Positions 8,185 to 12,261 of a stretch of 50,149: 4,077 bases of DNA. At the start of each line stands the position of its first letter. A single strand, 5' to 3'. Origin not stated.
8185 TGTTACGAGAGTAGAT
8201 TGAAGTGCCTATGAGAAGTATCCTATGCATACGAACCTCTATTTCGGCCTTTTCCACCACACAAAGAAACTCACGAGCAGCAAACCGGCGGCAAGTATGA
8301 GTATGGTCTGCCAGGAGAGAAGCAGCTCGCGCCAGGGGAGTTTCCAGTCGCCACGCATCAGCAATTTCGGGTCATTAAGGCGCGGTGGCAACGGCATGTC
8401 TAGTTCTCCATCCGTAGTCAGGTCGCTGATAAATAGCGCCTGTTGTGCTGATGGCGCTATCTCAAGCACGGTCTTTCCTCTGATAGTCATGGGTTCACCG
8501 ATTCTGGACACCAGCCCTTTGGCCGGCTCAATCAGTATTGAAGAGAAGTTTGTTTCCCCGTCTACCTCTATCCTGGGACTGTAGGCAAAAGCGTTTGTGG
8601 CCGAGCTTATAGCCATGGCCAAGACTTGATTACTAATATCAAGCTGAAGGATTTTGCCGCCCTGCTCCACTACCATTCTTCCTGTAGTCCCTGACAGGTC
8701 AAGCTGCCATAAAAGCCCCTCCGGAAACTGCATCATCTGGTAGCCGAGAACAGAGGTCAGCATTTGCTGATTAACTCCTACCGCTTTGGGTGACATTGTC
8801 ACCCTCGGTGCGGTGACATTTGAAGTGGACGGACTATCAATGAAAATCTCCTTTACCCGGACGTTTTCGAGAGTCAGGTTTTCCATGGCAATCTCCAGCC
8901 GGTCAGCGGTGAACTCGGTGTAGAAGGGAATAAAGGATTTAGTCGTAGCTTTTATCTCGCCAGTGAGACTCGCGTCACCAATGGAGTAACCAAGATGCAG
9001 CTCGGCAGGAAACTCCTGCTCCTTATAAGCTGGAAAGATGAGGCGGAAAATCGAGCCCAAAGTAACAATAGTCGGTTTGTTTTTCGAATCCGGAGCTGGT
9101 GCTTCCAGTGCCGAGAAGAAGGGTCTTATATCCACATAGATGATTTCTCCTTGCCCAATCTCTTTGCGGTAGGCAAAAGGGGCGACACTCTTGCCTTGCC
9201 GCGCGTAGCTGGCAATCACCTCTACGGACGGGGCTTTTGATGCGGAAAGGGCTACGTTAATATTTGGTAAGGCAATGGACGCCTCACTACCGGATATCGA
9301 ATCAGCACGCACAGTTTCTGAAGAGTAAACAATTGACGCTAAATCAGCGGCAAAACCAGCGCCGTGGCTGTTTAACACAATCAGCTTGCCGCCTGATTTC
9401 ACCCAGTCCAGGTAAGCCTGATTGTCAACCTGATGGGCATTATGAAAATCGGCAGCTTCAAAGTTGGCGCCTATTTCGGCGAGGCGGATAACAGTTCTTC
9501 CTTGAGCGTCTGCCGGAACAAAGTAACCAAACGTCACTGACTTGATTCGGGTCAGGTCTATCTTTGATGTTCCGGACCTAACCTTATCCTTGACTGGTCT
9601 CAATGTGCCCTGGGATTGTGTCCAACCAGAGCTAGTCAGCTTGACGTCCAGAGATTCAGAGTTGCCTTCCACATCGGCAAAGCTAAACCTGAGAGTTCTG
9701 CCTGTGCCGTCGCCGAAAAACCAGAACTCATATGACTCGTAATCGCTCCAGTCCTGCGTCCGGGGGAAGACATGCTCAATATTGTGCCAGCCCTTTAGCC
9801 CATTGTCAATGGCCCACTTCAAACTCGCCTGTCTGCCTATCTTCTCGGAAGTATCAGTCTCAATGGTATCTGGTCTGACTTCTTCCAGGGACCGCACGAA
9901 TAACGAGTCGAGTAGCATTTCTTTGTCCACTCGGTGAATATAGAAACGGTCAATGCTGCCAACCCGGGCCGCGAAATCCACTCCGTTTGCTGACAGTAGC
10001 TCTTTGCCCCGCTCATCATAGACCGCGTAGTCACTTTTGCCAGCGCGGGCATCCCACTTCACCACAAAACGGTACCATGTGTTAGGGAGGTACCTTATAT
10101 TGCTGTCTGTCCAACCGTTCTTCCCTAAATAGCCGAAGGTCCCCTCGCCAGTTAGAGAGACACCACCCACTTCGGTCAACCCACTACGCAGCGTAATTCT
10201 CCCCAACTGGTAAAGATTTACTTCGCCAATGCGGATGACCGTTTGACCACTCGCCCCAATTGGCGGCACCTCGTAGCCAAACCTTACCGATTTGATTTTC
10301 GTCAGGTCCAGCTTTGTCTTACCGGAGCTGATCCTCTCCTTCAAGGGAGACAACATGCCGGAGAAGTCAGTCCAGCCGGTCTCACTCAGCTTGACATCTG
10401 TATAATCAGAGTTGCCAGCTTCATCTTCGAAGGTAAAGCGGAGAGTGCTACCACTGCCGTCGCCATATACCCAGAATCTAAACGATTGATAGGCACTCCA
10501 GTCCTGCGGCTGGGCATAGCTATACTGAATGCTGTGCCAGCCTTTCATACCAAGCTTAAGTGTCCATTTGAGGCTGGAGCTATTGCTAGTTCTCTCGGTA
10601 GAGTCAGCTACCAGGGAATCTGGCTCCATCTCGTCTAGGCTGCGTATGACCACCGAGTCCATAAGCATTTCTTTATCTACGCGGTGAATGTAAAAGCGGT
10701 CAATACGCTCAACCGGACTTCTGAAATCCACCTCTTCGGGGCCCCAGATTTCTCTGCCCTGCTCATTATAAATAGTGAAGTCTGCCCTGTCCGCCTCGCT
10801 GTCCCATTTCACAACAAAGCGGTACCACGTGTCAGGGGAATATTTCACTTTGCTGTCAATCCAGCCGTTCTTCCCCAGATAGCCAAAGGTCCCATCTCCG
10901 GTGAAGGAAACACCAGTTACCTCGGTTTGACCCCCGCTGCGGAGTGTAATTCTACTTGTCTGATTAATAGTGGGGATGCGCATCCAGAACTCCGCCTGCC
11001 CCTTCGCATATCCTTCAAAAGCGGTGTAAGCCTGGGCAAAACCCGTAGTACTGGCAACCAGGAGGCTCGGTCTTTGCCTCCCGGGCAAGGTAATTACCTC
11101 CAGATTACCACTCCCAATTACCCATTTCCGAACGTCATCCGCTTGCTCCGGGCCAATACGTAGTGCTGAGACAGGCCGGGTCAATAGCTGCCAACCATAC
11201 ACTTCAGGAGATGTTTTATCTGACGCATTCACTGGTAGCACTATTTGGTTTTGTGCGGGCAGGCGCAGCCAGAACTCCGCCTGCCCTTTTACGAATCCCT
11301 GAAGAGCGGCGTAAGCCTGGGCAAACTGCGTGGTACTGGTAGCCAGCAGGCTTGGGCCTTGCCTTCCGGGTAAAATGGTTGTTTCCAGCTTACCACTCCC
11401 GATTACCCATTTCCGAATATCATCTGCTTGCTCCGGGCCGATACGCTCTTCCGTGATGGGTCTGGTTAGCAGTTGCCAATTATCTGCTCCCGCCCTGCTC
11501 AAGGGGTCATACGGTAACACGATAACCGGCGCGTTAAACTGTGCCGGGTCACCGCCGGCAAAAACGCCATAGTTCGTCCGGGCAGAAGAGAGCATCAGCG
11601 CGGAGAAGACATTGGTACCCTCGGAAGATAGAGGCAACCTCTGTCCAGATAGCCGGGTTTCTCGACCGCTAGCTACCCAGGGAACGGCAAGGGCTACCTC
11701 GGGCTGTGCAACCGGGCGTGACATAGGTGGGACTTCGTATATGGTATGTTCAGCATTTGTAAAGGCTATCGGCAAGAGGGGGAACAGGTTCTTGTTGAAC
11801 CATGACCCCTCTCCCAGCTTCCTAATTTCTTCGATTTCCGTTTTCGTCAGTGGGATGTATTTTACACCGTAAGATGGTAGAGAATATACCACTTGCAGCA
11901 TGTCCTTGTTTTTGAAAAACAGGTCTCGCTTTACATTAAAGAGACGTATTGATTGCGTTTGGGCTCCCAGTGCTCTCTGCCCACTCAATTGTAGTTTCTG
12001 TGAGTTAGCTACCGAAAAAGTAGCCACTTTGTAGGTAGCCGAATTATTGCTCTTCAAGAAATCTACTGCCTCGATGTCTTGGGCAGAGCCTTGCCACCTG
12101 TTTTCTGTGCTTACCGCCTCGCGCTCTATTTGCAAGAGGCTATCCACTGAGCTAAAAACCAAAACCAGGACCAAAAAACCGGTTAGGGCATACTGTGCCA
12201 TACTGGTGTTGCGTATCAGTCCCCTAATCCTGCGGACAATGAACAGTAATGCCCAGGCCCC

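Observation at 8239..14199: Giant (about 1,986 aa) membrane protein with a polytopic N-domain, a very large extracytoplasmic region and a C-terminal TM anchor, at the centre of a glycan operon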

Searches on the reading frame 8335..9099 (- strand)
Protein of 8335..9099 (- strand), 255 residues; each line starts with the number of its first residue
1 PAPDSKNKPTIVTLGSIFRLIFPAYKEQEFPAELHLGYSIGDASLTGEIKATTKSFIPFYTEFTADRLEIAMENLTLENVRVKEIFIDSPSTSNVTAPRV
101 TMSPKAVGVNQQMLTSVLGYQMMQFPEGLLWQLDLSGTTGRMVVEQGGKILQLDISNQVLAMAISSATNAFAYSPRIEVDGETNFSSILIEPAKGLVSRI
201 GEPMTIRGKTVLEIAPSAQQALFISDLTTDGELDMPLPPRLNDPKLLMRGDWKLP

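Call 81: search_protein_families(library=pfam, proteins=[window:8335-9099:-], max_evalue=10)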
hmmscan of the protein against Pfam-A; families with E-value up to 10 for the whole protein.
window:8335-9099:- (255 aa): 0 families

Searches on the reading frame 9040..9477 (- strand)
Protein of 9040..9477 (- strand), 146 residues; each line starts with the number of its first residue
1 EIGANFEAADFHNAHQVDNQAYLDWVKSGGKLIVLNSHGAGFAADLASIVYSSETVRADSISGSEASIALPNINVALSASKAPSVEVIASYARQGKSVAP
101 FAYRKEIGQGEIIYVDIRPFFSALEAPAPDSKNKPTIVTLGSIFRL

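Call 81: search_protein_families(library=pfam, proteins=[window:9040-9477:-], max_evalue=10)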
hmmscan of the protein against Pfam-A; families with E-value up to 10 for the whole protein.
window:9040-9477:- (146 aa): 0 families
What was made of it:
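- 9100..9447 (-): Family-conserved domain (aa 1585-1700; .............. ... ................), probably class-I glutamine-amidotransferase-like. No direct hit for this protein (call 81).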

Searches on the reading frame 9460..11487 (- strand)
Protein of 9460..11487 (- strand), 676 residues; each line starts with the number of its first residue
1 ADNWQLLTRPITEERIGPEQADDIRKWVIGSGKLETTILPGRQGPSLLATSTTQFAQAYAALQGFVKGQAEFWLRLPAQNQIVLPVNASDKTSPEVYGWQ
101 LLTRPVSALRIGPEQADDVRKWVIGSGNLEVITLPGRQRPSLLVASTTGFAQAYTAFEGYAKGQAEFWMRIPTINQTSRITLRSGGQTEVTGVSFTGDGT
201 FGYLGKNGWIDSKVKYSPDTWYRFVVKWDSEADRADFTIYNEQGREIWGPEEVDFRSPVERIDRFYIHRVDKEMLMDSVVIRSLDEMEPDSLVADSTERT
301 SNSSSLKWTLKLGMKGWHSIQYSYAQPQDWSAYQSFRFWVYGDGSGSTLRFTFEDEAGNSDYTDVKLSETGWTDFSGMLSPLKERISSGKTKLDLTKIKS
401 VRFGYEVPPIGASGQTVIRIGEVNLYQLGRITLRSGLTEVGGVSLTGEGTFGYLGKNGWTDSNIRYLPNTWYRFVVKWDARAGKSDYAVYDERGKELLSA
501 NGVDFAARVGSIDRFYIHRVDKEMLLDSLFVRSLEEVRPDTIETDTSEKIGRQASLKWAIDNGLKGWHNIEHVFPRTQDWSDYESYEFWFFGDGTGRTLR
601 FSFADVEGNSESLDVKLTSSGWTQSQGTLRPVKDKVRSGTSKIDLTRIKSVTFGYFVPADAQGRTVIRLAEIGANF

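Call 82: search_solved_structures(query=window:9460-11487:-, max_evalue=1)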
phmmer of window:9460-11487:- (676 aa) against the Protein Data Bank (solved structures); distinct sequences matched with E-value up to 1: 8.
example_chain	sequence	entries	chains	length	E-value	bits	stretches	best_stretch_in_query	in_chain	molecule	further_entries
3n3i_A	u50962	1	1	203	0.075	14.6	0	81-150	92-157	Protease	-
4q5m_A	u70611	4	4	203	0.2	13.2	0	80-150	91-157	Protease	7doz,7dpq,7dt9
6fwv_A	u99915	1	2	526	0.37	12.3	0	226-247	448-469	Collagen Adhesion protein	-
3kt2_A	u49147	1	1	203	0.44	12.1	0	80-150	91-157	Protease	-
1lv1_A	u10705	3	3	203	0.44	12.1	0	80-150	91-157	HIV-1 protease | POL PROTEIN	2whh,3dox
1g6l_A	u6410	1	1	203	0.44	12.1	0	80-150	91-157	HIV-1 PROTEASE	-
3kt5_A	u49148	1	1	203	0.96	11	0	81-150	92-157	Protease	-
4qlh_A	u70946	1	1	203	0.96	11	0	81-150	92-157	Protease, linker, Protease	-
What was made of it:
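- Tried and rejected: A PDB search with the repeat region gave only noise (call 82).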

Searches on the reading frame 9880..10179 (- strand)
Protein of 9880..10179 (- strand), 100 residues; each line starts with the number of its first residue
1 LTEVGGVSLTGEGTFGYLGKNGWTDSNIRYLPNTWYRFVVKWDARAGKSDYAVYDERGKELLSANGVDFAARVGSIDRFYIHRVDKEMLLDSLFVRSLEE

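Call 81: search_protein_families(library=pfam, proteins=[window:9880-10179:-], max_evalue=10)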
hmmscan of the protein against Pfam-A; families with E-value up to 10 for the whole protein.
window:9880-10179:- (100 aa): 1 family
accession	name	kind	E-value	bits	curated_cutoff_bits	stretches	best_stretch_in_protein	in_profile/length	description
PF22237.3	SO2946-like_C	-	0.26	11.7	27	1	19-64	85-129/163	SO2946-like, C-terminal domain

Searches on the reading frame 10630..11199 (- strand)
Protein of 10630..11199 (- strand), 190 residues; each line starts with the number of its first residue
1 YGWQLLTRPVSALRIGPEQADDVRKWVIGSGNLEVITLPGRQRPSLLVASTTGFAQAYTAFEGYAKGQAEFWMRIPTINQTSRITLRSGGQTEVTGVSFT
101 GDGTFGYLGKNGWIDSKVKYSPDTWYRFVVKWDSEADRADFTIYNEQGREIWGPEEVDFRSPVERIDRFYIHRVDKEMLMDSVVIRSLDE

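Call 81: search_protein_families(library=pfam, proteins=[window:10630-11199:-], max_evalue=10)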
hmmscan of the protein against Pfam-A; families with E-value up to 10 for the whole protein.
window:10630-11199:- (190 aa): 4 families
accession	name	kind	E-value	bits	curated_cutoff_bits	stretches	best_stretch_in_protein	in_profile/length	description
PF13385.13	Laminin_G_3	-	0.015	15.9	27.6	1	70-143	22-95/151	Concanavalin A-like lectin/glucanases superfamily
PF22237.3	SO2946-like_C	-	0.038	14.4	27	1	70-152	37-127/163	SO2946-like, C-terminal domain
PF16369.11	GH43_C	-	0.11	13.5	23.4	1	77-153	30-100/100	C-terminal lipocalin-like domain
PF23504.1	YodE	-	0.13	12.3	27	1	134-149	9-24/48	YodE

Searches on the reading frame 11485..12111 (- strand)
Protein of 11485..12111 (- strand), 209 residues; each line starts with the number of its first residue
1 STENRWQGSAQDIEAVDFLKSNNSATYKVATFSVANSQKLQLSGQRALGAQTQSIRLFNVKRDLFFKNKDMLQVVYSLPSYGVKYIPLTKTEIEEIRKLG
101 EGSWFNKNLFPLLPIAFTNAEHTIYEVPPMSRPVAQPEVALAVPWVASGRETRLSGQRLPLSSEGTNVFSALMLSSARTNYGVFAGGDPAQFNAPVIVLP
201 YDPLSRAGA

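Call 81: search_protein_families(library=pfam, proteins=[window:11485-12111:-], max_evalue=10)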
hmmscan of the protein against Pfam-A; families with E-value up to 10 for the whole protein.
window:11485-12111:- (209 aa): 1 family
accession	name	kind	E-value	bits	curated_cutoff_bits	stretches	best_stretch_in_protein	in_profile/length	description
PF03102.20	NeuB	-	0.22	11.4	22.1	1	9-42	75-108/241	NeuB family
